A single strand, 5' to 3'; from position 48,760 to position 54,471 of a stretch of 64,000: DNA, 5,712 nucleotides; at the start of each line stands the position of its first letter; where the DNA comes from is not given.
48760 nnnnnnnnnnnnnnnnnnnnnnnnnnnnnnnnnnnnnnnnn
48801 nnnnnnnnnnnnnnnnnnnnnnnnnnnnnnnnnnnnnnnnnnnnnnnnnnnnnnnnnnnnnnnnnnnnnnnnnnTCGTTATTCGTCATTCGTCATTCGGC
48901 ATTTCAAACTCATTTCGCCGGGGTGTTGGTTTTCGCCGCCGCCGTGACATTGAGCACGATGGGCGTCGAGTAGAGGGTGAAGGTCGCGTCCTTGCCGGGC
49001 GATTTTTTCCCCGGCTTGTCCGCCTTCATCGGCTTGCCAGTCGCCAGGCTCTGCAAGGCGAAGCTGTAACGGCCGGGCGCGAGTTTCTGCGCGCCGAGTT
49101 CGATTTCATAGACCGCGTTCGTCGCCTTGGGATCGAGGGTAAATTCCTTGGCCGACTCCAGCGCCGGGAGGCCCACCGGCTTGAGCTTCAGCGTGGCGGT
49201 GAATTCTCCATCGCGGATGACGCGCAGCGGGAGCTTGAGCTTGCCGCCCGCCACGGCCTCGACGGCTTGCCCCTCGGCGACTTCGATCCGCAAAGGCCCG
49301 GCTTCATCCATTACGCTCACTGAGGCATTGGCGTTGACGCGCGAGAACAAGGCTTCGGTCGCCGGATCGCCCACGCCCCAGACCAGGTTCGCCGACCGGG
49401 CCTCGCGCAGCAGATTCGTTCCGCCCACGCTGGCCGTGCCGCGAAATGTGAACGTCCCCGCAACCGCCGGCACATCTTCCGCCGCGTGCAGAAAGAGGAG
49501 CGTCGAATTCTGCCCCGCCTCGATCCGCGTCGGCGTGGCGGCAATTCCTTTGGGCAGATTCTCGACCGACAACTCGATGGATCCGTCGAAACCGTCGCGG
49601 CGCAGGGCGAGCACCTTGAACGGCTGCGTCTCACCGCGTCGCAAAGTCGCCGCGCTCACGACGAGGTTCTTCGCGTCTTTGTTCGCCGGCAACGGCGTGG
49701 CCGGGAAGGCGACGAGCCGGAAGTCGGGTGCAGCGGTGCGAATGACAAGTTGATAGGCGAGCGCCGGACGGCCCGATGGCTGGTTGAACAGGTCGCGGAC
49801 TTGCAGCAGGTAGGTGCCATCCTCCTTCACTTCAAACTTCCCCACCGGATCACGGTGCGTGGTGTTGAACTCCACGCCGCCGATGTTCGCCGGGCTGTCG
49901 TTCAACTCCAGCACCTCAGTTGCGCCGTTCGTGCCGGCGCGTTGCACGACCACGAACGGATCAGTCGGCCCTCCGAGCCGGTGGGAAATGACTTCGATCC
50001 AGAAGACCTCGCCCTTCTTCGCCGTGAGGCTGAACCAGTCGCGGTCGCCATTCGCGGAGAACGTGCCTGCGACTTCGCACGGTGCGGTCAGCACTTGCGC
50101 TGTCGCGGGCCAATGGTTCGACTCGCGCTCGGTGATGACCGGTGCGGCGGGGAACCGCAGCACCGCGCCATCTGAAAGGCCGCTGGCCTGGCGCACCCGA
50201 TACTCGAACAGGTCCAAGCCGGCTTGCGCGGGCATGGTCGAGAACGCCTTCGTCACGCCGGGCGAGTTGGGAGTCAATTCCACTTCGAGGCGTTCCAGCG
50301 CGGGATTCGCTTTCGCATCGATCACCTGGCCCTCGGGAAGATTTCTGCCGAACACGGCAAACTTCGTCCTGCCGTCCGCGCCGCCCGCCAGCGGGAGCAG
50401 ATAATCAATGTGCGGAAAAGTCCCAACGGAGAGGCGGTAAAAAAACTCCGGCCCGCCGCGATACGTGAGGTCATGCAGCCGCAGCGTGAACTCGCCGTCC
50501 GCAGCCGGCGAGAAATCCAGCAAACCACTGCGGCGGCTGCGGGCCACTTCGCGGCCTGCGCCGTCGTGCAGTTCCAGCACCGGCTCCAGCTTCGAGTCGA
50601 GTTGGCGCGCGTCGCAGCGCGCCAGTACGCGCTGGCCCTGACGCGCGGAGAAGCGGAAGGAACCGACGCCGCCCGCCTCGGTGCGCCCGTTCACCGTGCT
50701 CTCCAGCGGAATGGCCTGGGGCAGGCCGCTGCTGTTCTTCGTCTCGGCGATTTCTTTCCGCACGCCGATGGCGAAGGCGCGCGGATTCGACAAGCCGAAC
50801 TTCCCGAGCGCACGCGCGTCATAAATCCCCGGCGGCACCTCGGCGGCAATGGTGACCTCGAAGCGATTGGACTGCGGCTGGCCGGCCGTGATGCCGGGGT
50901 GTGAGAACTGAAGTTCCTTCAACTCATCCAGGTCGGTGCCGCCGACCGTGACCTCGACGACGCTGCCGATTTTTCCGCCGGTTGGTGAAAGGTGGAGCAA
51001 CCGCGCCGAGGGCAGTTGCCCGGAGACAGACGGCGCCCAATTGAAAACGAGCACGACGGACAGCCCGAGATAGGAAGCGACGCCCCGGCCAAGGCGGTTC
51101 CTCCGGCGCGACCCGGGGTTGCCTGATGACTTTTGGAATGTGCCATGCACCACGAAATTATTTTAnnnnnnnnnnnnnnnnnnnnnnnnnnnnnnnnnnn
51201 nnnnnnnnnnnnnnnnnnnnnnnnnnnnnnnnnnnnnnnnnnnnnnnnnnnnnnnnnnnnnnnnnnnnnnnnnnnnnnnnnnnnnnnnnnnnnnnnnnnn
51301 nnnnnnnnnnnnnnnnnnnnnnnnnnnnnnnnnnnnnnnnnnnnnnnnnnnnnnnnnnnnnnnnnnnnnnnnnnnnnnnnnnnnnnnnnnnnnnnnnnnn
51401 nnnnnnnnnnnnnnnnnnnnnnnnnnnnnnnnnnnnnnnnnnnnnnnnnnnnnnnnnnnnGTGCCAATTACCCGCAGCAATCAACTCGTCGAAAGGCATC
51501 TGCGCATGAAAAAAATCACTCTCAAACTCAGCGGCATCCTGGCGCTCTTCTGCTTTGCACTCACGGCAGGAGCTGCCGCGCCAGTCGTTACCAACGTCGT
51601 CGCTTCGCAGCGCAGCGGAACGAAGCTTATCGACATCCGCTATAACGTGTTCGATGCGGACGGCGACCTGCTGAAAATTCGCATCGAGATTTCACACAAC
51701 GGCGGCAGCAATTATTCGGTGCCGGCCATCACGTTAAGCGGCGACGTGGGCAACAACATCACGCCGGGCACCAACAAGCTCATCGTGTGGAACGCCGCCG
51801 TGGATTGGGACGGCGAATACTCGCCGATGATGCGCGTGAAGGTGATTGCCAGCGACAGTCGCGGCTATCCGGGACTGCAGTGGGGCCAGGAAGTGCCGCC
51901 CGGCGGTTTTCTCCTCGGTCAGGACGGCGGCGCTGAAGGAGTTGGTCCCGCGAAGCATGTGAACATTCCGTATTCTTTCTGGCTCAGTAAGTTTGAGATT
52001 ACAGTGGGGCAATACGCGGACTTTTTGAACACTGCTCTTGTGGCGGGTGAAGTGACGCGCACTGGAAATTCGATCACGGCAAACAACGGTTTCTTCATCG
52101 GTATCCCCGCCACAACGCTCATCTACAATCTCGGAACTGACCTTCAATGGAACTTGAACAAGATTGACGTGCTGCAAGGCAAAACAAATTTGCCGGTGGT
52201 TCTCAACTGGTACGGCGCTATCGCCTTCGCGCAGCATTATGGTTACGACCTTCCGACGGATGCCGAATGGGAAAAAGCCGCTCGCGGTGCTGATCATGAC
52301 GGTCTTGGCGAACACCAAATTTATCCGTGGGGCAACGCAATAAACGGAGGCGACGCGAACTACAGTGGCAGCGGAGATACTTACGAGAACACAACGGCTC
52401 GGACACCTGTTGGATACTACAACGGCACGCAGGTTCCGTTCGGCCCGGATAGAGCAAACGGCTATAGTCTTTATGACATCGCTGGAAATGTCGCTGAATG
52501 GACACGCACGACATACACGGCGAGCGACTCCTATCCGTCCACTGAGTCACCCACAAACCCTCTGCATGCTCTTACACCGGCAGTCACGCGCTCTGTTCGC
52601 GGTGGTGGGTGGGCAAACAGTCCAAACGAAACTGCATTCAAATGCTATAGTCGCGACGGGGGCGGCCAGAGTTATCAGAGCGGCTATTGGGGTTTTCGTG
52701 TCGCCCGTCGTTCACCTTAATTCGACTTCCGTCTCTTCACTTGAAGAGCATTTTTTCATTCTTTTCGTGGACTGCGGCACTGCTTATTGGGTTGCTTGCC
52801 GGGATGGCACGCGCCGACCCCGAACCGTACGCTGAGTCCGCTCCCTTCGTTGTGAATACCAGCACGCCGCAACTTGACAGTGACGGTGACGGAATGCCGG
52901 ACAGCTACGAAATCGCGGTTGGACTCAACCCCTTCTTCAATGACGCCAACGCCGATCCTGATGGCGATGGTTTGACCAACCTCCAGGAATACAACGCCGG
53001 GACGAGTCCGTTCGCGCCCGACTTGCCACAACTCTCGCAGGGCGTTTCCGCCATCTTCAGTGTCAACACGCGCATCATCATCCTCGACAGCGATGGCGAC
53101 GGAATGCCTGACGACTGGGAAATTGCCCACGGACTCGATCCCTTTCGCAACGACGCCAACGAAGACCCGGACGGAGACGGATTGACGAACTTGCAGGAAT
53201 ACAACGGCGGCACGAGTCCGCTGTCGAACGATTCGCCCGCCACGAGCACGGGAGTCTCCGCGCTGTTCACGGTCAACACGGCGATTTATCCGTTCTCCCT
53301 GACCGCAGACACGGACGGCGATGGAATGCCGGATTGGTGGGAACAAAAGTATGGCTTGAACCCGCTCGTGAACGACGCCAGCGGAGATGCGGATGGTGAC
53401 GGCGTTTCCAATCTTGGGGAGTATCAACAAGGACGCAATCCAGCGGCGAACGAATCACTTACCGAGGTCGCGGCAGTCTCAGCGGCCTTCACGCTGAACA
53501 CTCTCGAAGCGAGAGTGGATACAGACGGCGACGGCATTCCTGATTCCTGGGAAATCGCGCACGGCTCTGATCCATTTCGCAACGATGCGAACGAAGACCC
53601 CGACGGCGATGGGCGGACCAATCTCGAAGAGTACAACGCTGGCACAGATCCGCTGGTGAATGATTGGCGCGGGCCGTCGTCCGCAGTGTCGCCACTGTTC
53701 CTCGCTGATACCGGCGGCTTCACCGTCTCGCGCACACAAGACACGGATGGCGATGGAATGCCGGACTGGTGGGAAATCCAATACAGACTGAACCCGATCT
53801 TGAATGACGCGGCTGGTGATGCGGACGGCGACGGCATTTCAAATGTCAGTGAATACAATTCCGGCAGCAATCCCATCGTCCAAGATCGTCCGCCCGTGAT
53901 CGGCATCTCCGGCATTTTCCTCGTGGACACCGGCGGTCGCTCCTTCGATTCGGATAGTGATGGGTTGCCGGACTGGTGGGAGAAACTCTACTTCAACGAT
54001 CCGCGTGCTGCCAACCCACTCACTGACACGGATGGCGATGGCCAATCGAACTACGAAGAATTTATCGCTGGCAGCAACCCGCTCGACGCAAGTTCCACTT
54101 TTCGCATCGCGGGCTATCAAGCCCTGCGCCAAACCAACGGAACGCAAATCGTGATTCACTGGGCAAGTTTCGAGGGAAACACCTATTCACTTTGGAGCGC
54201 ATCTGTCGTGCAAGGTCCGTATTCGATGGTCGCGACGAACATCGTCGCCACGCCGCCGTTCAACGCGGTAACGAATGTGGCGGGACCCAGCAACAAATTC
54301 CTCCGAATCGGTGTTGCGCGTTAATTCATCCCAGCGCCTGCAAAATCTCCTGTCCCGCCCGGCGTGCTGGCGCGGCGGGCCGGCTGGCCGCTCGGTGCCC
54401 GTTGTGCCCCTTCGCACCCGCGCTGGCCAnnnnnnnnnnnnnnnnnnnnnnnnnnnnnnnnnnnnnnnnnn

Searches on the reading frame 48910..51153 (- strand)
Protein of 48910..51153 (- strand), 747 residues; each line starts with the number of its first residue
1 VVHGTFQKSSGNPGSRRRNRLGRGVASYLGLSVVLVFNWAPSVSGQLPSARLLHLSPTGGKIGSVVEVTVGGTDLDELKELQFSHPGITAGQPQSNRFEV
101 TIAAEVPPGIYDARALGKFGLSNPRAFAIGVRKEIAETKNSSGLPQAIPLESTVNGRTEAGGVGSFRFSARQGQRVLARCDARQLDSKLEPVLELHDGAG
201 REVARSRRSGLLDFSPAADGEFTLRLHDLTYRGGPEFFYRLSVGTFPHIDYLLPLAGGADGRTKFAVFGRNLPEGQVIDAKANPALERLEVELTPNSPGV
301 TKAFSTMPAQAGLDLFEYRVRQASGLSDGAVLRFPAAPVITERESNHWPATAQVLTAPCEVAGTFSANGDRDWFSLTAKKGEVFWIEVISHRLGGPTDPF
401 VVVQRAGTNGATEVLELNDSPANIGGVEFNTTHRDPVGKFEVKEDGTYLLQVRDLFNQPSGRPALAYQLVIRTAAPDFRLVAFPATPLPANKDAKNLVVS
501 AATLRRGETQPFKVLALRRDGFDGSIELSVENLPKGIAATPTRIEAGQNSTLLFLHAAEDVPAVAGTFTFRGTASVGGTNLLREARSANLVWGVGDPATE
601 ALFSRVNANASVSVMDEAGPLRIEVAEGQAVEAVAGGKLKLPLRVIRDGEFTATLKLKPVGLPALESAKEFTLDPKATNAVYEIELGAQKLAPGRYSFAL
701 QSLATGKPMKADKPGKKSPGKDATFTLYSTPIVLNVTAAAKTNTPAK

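Call 76: search_protein_families(library=pfam, proteins=[window:48910-51153:-], max_evalue=0.001)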
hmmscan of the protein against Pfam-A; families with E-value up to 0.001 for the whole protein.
window:48910-51153:- (747 aa): 1 family
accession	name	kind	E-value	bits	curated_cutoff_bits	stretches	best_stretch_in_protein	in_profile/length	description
PF04151.21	PPC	-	0.00031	22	25.9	0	370-453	1-69/70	Bacterial pre-peptidase C-terminal domain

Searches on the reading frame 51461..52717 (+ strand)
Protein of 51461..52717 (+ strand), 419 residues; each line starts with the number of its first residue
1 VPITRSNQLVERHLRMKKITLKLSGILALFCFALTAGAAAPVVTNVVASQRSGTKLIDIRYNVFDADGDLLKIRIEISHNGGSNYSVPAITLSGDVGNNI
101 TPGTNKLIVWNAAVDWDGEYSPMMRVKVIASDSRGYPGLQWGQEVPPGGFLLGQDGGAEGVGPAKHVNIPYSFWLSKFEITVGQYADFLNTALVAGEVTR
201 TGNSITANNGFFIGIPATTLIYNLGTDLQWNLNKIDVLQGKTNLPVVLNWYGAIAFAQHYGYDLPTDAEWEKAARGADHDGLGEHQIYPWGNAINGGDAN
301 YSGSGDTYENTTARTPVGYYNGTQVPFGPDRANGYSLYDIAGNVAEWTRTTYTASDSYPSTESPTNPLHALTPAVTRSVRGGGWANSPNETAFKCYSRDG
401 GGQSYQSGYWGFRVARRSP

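Call 76: search_protein_families(library=pfam, proteins=[window:51461-52717:+], max_evalue=0.001)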
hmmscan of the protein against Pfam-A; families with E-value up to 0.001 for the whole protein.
window:51461-52717:+ (419 aa): 1 family
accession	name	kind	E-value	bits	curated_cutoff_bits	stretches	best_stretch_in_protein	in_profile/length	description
PF03781.23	FGE-sulfatase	-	1.2e-38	133.7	23.3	1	145-416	8-255/255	Sulfatase-modifying factor enzyme 1-like domain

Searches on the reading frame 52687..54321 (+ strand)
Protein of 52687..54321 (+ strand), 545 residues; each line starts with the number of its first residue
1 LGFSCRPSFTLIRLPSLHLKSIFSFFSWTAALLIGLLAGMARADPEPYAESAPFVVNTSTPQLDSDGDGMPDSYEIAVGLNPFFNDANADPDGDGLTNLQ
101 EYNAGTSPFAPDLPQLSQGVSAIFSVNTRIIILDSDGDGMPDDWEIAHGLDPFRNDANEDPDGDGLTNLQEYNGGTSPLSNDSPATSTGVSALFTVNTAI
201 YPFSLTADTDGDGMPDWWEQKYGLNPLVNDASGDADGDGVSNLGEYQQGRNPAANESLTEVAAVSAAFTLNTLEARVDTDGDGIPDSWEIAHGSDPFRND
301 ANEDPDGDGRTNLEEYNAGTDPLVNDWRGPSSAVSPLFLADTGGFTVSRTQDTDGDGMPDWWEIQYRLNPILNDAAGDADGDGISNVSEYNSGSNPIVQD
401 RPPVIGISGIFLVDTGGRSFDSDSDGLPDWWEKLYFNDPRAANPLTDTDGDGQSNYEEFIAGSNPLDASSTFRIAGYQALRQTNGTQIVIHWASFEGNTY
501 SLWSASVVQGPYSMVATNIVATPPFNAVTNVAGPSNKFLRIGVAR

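Call 76: search_protein_families(library=pfam, proteins=[window:52687-54321:+], max_evalue=0.001)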
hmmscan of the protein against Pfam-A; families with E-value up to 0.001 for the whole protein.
window:52687-54321:+ (545 aa): 2 families
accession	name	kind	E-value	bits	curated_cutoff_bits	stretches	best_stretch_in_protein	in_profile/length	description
PF18884.5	TSP3_bac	-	2.8e-44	149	25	3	278-297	1-20/22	Bacterial TSP3 repeat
PF03495.19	Binary_toxB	-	3.8e-08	33.9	25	0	278-290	2-14/78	Clostridial binary toxin B/anthrax toxin PA Ca-binding domain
